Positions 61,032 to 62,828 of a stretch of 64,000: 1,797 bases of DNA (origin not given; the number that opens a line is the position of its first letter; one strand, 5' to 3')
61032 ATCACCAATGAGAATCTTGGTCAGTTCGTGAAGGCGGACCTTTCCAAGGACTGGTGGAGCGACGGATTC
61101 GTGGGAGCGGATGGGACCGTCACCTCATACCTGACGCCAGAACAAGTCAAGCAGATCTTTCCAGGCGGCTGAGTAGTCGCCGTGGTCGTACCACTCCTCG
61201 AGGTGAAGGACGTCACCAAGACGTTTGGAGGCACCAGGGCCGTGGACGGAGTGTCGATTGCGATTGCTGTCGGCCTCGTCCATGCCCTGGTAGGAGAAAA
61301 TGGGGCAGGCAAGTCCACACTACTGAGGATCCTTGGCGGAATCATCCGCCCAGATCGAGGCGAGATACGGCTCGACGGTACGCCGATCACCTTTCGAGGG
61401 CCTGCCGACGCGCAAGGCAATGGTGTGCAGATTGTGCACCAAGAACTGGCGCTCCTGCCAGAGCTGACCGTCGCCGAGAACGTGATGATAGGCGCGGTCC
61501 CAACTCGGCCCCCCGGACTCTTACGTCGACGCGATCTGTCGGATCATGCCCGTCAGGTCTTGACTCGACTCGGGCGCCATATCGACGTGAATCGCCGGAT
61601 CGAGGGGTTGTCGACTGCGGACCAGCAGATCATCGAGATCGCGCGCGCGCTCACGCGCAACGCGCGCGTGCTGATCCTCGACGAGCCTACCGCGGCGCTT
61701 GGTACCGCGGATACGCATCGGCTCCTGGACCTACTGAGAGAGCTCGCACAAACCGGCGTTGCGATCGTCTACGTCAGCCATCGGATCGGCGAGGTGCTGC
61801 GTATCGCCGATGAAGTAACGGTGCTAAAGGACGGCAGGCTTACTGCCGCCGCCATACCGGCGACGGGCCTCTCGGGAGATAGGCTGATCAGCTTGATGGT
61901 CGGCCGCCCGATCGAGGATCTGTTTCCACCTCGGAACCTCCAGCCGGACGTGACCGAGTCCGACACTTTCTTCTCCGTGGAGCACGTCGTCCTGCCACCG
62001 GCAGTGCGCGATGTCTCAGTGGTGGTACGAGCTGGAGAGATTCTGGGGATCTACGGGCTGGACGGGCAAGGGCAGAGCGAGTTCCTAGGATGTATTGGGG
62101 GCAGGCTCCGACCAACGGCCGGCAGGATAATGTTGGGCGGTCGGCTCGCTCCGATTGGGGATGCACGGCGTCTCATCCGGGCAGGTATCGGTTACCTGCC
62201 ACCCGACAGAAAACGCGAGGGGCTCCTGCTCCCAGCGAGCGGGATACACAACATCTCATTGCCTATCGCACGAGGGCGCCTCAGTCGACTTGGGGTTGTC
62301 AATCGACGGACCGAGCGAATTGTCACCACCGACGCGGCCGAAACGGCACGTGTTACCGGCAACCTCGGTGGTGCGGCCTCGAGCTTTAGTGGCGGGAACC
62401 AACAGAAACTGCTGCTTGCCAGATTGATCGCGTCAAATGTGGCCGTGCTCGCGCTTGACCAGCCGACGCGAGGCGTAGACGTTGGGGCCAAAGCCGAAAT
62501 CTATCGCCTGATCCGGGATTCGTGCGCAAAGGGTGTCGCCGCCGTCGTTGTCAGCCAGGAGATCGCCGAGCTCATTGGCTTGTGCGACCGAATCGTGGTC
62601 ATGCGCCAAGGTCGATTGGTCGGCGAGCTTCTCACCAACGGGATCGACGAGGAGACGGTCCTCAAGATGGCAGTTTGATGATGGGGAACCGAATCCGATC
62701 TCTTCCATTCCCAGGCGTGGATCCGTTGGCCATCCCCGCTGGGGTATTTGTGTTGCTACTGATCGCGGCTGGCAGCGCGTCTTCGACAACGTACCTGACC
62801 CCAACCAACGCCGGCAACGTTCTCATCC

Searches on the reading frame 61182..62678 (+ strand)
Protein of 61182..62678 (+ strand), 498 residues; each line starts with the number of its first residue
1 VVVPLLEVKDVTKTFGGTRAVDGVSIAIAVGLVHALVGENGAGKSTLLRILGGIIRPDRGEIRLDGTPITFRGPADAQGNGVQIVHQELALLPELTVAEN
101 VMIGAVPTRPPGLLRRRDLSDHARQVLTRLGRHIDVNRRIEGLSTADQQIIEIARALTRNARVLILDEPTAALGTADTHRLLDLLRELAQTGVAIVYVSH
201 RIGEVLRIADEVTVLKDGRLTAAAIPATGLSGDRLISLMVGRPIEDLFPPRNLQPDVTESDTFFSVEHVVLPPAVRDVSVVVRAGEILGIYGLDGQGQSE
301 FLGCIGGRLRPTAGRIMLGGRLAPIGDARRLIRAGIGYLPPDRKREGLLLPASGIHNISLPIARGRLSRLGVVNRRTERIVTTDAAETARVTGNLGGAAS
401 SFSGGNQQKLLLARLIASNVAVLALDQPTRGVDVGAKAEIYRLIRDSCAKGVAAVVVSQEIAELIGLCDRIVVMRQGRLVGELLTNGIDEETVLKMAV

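Call 34: search_protein_families(library=pfam, proteins=[window:61182-62678:+], max_evalue=0.01)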
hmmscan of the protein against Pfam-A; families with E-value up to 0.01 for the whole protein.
window:61182-62678:+ (498 aa): 4 families
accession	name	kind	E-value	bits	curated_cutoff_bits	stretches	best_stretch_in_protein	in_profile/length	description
PF00005.33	ABC_tran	-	1.7e-47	161.9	25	2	22-171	2-137/137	ABC transporter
PF13304.12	AAA_21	-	3.2e-14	54.2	27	2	33-63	1-31/304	AAA domain, putative AbiEii toxin, Type IV TA system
PF13555.12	AAA_29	-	0.0052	17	27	0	23-48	14-39/61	P-loop containing region of AAA domain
PF13604.12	AAA_30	-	0.0064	16.7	27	0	32-56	19-43/191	AAA domain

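Call 66: find_encoding_contigs(protein=window:61182-62678:+, flank=10000, max_places=2)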
Protein window:61182-62678:+ (498 aa): 1 contig read that carries it; 1 place shown.
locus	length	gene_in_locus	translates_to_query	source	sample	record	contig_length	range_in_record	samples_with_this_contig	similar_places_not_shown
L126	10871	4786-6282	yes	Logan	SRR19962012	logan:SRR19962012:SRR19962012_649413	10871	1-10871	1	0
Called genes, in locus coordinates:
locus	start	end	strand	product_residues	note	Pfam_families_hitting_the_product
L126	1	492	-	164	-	?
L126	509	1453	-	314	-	PF00561:Abhydrolase_1, PF12146:Hydrolase_4, PF12697:Abhydrolase_6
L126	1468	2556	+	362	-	PF00356:LacI, PF00532:Peripla_BP_1, PF13407:Peripla_BP_4, PF13377:Peripla_BP_3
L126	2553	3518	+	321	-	PF02653:BPD_transp_2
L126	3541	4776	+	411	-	PF00532:Peripla_BP_1 (weak), PF13407:Peripla_BP_4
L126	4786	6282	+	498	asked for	PF00005:ABC_tran, PF13304:AAA_21 (faint), PF00005:ABC_tran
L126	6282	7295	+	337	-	PF02653:BPD_transp_2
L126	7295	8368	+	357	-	PF02126:PTE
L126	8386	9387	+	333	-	PF03069:FmdA_AmdA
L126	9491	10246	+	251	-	PF07090:GATase1_like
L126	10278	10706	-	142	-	PF04250:DUF429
